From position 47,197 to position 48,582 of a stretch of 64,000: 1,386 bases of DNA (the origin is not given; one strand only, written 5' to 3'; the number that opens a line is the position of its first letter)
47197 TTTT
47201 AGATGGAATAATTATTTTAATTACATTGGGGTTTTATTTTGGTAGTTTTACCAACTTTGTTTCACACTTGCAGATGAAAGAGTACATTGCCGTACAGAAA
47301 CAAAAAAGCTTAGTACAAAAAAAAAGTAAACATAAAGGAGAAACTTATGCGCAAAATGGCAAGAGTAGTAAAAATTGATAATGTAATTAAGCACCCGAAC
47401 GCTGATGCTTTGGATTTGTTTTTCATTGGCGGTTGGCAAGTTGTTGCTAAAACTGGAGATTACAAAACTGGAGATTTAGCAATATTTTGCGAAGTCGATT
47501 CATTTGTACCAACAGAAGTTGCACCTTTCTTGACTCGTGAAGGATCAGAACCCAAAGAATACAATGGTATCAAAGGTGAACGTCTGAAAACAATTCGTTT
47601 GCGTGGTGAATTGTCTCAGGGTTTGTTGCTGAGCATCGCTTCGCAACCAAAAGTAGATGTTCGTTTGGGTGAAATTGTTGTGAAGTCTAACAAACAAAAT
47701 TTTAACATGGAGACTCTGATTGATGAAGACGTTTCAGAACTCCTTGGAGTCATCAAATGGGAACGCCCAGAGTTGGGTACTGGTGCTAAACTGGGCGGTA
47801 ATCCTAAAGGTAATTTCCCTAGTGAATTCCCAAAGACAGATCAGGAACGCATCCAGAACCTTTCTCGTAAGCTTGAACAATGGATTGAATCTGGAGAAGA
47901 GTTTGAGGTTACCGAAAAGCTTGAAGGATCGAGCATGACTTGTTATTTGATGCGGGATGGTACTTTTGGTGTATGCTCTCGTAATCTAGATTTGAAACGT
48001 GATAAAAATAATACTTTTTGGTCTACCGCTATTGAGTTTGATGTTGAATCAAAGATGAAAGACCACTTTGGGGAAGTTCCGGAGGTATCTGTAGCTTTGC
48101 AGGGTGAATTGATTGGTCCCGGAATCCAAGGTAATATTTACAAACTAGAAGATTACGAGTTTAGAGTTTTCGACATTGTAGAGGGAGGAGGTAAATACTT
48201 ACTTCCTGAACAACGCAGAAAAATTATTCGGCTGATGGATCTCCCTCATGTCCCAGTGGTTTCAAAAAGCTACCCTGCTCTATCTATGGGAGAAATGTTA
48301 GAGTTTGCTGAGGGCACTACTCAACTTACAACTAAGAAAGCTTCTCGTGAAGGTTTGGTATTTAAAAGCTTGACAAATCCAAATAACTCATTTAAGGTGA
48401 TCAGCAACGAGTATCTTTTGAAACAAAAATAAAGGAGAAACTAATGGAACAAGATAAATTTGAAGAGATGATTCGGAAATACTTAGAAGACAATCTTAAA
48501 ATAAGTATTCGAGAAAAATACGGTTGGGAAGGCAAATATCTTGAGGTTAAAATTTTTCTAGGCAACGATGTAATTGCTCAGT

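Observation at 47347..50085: RNA ligase fused to a tRNA-binding domain, with a nearby metallophosphoesterase: possible tRNA or RNA repair (anti-anticodon-nuclease) function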

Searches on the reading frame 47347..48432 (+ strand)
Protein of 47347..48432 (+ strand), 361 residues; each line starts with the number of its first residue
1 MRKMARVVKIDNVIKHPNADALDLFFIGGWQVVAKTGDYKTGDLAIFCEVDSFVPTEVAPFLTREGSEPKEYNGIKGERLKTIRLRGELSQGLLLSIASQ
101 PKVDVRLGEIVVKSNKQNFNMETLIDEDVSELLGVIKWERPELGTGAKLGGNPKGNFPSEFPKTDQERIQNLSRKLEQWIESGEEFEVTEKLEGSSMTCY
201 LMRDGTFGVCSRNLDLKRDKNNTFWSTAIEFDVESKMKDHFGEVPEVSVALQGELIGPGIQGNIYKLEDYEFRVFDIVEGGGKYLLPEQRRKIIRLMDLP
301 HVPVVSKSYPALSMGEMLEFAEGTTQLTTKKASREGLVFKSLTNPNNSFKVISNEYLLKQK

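Call 3: search_protein_families(library=pfam, proteins=[window:47347-48432:+], max_evalue=0.01)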
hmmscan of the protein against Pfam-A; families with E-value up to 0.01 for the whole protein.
window:47347-48432:+ (361 aa): 2 families
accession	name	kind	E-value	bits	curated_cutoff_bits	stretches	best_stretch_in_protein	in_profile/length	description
PF09414.15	RNA_ligase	-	3.7e-26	92.7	27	1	184-352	1-171/171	RNA ligase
PF21189.3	PHA02142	-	4.1e-22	78.9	27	1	5-96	2-91/92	PHA02142 OB-fold domain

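Call 4: search_protein_families(library=phrogs, proteins=[window:47347-48432:+], max_evalue=0.001)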
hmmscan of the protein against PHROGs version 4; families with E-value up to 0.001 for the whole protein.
window:47347-48432:+ (361 aa): 2 families
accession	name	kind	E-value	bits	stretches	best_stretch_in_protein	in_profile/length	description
phrog_968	-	DNA, RNA and nucleotide metabolism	1.3e-86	292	1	1-361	7-393/398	RNA ligase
phrog_548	-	DNA, RNA and nucleotide metabolism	2.7e-12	47.5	1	161-343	6-214/341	RNA ligase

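Call 5: search_solved_structures(query=window:47347-48432:+, max_evalue=1, show_alignments=3)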
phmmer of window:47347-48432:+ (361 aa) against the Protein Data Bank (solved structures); distinct sequences matched with E-value up to 1: 29.
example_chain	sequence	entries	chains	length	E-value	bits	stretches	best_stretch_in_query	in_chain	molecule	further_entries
5cot_A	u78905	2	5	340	5.5e-55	189.9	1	2-361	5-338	Naegleria gruberi RNA ligase | RNA ligase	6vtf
6vt1_A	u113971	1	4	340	1.4e-54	188.6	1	2-361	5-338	RNA Ligase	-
6vt8_A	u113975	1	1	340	3.6e-54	187.2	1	2-361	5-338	RNA Ligase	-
6vt3_A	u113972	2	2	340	3.7e-54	187.2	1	2-361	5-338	RNA Ligase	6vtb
6vt9_A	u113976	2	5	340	3.7e-54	187.2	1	2-361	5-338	RNA ligase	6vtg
6vt0_A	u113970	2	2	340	3.7e-54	187.2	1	2-361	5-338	RNA Ligase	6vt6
5cou_A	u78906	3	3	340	3.7e-54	187.2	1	2-361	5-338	Naegleria gruberi RNA ligase | RNA ligase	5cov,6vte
6vt4_A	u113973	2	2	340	3.8e-54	187.2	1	2-361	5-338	RNA Ligase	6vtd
6vt5_A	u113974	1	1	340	9.8e-54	185.8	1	5-361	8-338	RNA Ligase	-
8uce_A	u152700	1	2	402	0.091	14.9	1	239-341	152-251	ATP dependent DNA ligase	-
8ucg_A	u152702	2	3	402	0.092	14.9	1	239-341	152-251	ATP dependent DNA ligase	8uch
8ucf_A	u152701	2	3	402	0.098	14.8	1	239-341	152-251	ATP dependent DNA ligase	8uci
6s22_A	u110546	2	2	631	0.15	14.2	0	155-219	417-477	Polypeptide N-acetylgalactosaminyltransferase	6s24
1s68_A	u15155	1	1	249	0.36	12.9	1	182-278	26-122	RNA Ligase 2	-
2hvq_A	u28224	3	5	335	0.41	12.8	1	182-278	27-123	Hypothetical 37.6 kDa protein in Gp24-hoc intergenic region | T4 RNA ligase 2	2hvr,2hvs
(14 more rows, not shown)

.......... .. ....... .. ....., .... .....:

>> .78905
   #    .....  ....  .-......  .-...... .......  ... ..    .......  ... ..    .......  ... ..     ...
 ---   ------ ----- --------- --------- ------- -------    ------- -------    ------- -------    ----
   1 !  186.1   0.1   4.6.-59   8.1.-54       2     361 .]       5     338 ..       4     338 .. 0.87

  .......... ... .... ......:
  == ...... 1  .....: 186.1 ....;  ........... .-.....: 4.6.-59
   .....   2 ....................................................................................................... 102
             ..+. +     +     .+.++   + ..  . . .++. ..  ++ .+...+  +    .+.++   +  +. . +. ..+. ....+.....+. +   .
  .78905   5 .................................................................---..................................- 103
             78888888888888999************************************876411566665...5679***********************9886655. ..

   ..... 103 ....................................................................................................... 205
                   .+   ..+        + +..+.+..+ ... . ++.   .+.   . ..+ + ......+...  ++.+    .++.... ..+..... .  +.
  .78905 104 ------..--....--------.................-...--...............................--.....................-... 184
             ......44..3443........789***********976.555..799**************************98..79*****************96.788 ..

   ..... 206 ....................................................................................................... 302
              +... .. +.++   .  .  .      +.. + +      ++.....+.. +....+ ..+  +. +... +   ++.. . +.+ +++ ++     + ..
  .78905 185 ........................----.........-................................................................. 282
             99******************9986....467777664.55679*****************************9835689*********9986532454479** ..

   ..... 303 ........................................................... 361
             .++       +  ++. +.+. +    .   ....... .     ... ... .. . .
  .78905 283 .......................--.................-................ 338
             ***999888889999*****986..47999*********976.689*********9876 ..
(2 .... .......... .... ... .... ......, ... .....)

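Call 9: search_dna_similar(query=window:47347-48432:+, collection=phages, mode=protein, max_rows=40)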
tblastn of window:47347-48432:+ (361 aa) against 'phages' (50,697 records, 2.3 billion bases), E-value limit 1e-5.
Records with a match: 351; places in all: 351; records where one place covers at least 80% of the query: 344.
Best place of each record, by identity: <60% 351.
By first word of the organism name: Pseudomonas 219; Aeromonas 44; Erwinia 10; Sinorhizobium 7; uncultured 6; Burkholderia 5; Ralstonia 5; Brevundimonas 5; Xanthomonas 4; Salmonella 4; and 21 more.
By host as written in the record: Pseudomonas aeruginosa 75; Pseudomonas aeruginosa PAO1 26; - 26; Pseudomonas aeruginosa PAK 14; Aeromonas salmonicida 13; Aeromonas hydrophila BIOTECH 10089 11; Pseudomonas sp. 9; Pseudomonas syringae pv. porri LMG 28495 8; and 101 more.
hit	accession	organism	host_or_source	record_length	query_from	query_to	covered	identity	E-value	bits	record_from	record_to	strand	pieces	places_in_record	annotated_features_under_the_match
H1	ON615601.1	Synechococcus phage BUCT-ZZ01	Synechococcus elongatus PCC 7942 = ...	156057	2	361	100%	53.8%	1e-108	354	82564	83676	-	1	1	hypothetical protein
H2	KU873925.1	Pseudomonas phage pf16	Pseudomonas putida PpG1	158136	2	360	99%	46.9%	3e-86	290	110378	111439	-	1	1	hypothetical protein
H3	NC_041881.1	Pseudomonas phage pf16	Pseudomonas putida PpG1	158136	2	360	99%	46.9%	3e-86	290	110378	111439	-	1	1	RNA ligase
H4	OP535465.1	Synechococcus phage S-CREM1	Synechococcus sp. CB0101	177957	1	361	100%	44.2%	1e-78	268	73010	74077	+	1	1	RNA ligase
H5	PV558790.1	Variovorax phage V45v66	Variovorax sp. SCN45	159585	1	361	100%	44.2%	3e-73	252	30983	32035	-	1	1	record has no annotation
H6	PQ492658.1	Limnohabitans phage DC31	Limnohabitans sp. DCL3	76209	2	359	99%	44.3%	2e-84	285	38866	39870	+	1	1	hypothetical protein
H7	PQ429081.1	Pseudomonas phage vB_VIPPAEUMC02a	Pseudomonas aeruginosa ATCC 15442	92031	2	361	100%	38.6%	6e-65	228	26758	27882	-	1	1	RNA ligase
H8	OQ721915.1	Pseudomonas phage vB_VIPPAEUMC01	Pseudomonas aeruginosa ATCC 15442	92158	2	361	100%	38.6%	6e-65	228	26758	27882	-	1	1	RNA ligase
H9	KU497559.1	Pseudomonas phage K5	Pseudomonas aeruginosa PAK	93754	2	360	99%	38.6%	1e-63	224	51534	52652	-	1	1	RNA ligase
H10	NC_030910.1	Pseudomonas phage K5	Pseudomonas aeruginosa PAK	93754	2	360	99%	38.6%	1e-63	224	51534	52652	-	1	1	RNA ligase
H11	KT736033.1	Pseudomonas phage K8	Pseudomonas aeruginosa PAK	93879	2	360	99%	38.6%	1e-63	224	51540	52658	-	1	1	RNA ligase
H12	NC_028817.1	Pseudomonas phage K8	Pseudomonas aeruginosa PAK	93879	2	360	99%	38.6%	1e-63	224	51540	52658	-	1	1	RNA ligase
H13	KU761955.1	Pseudomonas phage phiMK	Pseudomonas aeruginosa PAO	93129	2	361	100%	38.5%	1e-64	228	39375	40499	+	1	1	terminator (x3) | tRNA-Gly | hypothetical protein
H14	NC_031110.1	Pseudomonas phage phiMK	Pseudomonas aeruginosa PAO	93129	2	361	100%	38.5%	1e-64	228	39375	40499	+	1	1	terminator (x3) | tRNA-Gly | RNA ligase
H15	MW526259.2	Pseudomonas phage PhL_UNISO_PA-DSM_ph0034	Pseudomonas aeruginosa DSM 19880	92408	2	361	100%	38.4%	5e-64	226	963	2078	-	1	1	hypothetical protein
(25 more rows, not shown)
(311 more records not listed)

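Call 13: get_annotated_region(hit=H1, flank=8000)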
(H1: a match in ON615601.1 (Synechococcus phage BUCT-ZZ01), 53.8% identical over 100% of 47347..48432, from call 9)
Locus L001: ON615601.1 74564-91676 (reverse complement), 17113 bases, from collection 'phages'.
description: Synechococcus phage BUCT-ZZ01, complete genome.
organism: Synechococcus phage BUCT-ZZ01 (NCBI taxid 2951202)
taxonomy: Viruses; Duplodnaviria; Heunggongvirae; Uroviricota; Caudoviricetes; Kyanoviridae
host: Synechococcus elongatus PCC 7942 = FACHB-805; source: lake; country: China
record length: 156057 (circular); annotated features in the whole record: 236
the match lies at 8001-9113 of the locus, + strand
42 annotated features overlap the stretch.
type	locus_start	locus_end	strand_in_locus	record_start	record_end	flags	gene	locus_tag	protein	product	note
CDS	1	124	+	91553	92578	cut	-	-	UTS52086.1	hypothetical protein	-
CDS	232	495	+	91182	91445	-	-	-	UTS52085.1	hypothetical protein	-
CDS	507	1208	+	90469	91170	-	-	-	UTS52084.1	dimeric dUTPase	-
CDS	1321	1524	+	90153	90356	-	-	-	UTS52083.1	hypothetical protein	-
CDS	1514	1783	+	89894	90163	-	-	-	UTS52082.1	hypothetical protein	-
CDS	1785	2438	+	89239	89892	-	-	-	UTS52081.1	hypothetical protein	-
CDS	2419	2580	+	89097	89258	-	-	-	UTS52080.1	hypothetical protein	-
CDS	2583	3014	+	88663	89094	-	-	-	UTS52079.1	hypothetical protein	-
CDS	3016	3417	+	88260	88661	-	-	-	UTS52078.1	hypothetical protein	-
CDS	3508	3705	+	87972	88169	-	-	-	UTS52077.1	hypothetical protein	-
CDS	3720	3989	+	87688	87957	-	-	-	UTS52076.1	hypothetical protein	-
CDS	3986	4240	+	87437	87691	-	-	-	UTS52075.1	hypothetical protein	-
CDS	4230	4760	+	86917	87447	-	-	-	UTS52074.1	hypothetical protein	-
CDS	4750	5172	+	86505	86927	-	-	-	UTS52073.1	hypothetical protein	-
CDS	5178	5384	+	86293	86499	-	-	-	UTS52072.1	hypothetical protein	-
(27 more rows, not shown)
